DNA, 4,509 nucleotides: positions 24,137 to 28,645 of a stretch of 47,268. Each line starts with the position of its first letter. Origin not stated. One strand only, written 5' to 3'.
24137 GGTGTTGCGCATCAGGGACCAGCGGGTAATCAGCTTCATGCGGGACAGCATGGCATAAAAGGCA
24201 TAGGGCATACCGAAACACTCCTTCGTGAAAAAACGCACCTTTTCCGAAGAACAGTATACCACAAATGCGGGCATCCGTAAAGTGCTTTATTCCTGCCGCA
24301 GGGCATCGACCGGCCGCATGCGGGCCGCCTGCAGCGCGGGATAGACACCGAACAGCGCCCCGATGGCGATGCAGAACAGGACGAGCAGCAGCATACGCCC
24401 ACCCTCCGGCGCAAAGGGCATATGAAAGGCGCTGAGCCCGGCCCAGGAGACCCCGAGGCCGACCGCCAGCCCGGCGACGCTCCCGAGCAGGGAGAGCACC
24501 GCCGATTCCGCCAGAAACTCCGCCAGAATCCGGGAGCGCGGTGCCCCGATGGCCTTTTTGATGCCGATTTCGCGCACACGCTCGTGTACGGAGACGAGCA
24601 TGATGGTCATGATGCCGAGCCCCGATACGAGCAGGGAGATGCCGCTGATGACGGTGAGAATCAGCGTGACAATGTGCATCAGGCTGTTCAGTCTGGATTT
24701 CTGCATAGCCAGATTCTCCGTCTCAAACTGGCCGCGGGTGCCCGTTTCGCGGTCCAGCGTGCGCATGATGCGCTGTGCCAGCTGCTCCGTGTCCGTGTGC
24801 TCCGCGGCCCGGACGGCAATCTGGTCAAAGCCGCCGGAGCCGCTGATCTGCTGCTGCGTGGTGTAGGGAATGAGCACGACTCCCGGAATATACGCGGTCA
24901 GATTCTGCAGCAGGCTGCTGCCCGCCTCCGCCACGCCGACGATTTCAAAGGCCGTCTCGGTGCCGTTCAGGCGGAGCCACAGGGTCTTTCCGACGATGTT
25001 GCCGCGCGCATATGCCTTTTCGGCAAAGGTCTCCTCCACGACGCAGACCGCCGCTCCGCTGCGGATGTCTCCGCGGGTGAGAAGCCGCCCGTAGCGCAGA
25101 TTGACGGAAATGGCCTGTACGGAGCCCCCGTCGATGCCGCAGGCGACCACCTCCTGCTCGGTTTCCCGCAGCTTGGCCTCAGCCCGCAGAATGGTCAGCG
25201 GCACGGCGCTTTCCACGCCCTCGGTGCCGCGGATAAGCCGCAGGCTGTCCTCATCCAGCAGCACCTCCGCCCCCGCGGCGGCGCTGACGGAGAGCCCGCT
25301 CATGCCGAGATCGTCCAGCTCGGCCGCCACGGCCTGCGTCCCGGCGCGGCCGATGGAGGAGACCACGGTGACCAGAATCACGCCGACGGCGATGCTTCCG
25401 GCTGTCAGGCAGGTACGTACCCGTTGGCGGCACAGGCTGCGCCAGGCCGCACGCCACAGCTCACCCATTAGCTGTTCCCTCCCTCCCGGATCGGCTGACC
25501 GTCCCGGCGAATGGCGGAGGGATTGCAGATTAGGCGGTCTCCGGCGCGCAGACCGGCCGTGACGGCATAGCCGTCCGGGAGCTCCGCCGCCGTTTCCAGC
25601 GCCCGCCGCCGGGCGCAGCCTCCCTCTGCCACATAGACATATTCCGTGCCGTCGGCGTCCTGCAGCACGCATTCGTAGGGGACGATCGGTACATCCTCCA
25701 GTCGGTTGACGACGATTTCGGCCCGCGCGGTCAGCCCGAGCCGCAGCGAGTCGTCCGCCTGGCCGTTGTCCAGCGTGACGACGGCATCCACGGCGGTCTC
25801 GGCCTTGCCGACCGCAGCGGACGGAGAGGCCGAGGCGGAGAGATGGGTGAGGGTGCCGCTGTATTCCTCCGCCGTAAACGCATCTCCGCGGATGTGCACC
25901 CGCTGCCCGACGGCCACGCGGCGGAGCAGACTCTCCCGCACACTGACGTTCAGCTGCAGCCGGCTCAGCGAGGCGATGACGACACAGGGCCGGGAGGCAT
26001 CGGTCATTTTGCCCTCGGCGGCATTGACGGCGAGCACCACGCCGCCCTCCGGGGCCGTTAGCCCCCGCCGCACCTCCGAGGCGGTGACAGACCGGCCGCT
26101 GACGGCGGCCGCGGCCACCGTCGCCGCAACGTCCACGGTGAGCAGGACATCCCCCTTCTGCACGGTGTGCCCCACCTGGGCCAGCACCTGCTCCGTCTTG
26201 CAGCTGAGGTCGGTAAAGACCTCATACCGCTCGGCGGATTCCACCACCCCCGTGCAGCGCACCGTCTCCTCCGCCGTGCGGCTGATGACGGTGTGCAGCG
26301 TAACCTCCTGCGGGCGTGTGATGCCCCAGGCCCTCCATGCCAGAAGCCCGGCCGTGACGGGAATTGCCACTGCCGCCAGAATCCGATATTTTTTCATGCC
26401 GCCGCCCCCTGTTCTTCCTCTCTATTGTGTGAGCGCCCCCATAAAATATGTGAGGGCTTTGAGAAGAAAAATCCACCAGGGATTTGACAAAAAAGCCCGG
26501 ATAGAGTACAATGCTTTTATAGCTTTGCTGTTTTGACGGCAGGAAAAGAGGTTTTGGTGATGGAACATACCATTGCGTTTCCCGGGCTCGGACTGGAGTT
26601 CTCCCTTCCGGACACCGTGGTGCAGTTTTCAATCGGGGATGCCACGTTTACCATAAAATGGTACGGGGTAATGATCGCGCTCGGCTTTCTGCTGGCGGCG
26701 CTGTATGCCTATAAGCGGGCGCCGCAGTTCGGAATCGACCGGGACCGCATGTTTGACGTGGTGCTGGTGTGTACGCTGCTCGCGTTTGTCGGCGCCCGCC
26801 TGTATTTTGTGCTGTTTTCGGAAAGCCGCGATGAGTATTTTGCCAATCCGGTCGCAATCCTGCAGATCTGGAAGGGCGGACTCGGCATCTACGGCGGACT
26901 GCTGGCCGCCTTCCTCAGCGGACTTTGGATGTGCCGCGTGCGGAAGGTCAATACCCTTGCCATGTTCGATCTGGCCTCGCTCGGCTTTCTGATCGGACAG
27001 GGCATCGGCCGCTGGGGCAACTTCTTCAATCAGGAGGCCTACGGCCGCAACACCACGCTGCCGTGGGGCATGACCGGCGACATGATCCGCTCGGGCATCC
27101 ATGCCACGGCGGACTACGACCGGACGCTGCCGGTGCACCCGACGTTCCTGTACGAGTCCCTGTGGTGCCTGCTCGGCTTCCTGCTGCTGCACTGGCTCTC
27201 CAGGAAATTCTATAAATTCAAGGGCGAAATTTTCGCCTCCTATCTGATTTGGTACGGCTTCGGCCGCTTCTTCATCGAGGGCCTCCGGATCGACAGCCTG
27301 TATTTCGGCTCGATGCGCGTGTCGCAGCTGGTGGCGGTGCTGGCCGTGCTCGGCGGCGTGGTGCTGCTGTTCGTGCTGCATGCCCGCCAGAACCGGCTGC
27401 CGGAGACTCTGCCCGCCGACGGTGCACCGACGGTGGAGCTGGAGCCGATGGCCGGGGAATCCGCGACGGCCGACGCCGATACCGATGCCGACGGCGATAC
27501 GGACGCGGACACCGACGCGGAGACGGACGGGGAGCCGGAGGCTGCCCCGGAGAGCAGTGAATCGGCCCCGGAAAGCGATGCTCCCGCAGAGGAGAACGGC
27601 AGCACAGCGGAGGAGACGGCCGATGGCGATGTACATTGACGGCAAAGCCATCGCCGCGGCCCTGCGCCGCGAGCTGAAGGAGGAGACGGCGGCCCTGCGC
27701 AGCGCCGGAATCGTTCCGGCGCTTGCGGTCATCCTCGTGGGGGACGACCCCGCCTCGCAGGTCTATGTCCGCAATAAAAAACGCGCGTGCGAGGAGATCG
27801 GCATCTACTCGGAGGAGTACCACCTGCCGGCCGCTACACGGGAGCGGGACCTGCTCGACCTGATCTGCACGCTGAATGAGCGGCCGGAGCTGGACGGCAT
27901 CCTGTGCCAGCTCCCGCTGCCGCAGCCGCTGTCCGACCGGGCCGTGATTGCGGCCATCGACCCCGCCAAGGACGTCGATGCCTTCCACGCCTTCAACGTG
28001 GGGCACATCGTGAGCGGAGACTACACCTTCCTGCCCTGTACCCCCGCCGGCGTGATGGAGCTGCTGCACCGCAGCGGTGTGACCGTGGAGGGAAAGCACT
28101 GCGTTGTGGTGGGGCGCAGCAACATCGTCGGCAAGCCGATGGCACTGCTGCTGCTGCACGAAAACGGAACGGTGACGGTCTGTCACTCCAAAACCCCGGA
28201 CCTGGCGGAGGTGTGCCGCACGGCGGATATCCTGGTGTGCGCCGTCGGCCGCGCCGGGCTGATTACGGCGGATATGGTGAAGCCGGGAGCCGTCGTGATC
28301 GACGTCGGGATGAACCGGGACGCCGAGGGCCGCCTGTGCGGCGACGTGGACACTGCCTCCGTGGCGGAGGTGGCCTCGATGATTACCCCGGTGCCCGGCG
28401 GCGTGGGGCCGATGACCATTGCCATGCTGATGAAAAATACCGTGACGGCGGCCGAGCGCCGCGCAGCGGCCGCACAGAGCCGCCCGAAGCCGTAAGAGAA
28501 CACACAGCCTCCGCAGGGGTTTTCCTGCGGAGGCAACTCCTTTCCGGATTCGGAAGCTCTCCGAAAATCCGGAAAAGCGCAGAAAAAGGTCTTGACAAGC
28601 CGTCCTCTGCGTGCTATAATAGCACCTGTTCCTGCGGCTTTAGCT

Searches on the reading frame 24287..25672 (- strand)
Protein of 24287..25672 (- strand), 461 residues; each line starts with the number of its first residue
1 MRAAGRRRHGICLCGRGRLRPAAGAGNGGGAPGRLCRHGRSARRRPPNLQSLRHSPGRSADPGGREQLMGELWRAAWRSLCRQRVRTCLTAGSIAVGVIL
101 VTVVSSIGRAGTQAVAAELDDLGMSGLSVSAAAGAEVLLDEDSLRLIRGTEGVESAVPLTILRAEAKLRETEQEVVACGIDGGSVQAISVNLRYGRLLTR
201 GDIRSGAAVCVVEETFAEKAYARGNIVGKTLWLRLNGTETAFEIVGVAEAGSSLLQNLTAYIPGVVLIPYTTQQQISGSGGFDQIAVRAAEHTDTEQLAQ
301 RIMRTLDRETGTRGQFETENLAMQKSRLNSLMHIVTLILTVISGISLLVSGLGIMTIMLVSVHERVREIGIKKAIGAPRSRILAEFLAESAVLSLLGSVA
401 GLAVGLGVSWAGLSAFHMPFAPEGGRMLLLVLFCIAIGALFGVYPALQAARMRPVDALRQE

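Call 8: search_protein_families(library=pfam, proteins=[window:24287-25672:-], max_evalue=0.001)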
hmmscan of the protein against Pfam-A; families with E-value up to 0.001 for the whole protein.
window:24287-25672:- (461 aa): 2 families
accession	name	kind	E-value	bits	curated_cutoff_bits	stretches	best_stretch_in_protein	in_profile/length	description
PF12704.14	MacB_PCD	-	5.2e-25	89.4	27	1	87-302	1-204/207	MacB-like periplasmic core domain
PF02687.27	FtsX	-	6.3e-20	71.9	25.5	1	341-453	2-119/120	FtsX-like permease C-terminal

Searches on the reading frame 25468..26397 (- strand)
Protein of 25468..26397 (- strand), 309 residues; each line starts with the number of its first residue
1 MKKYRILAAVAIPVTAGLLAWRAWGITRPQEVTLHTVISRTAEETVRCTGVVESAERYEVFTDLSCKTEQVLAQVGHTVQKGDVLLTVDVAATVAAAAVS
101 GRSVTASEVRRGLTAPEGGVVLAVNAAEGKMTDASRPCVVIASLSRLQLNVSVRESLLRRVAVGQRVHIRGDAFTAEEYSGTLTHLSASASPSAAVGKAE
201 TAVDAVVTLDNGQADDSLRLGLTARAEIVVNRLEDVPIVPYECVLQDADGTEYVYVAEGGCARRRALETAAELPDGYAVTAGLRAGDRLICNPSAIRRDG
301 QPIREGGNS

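Call 85: search_protein_families(library=pfam, proteins=[window:25468-26397:-], max_evalue=0.00001)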
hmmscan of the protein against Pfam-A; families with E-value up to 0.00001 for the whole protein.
window:25468-26397:- (309 aa): 2 families
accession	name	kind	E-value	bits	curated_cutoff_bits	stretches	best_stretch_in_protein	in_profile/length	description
PF16576.10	HlyD_D23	-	7e-14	52.1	30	1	113-192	111-190/214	Barrel-sandwich domain of CusB or HlyD membrane-fusion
PF13437.12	HlyD_3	-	4.1e-11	44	22.2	1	113-212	2-96/106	HlyD family secretion protein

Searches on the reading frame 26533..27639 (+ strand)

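Call 60: search_protein_families(library=pfam, proteins=[window:26533-27639:+], max_evalue=0.00001)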
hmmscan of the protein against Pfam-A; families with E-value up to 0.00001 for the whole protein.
window:26533-27639:+ (368 aa): 1 family
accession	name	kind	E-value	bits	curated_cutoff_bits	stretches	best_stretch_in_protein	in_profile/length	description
PF01790.23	LGT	-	3.2e-77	259.5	24.9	1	32-280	4-239/240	Prolipoprotein diacylglyceryl transferase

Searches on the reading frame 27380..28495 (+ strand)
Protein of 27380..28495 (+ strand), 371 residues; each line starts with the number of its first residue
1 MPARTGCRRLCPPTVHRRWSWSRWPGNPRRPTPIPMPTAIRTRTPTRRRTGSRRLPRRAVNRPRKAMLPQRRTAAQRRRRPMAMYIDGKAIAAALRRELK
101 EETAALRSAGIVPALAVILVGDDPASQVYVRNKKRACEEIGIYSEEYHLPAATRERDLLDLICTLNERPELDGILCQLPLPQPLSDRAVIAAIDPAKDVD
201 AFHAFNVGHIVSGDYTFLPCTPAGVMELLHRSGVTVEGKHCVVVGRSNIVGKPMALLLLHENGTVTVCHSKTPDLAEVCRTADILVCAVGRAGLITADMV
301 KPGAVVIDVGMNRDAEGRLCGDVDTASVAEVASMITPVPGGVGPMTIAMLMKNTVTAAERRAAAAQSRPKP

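Call 85: search_protein_families(library=pfam, proteins=[window:27380-28495:+], max_evalue=0.00001)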
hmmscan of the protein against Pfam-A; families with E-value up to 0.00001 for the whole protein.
window:27380-28495:+ (371 aa): 2 families
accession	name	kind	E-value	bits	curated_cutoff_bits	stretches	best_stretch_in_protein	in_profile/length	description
PF02882.25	THF_DHG_CYH_C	-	3.4e-72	241.4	27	1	203-361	1-159/160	Tetrahydrofolate dehydrogenase/cyclohydrolase, NAD(P)-binding domain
PF00763.28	THF_DHG_CYH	-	1e-41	142.3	32.8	1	86-200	1-115/115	Tetrahydrofolate dehydrogenase/cyclohydrolase, catalytic domain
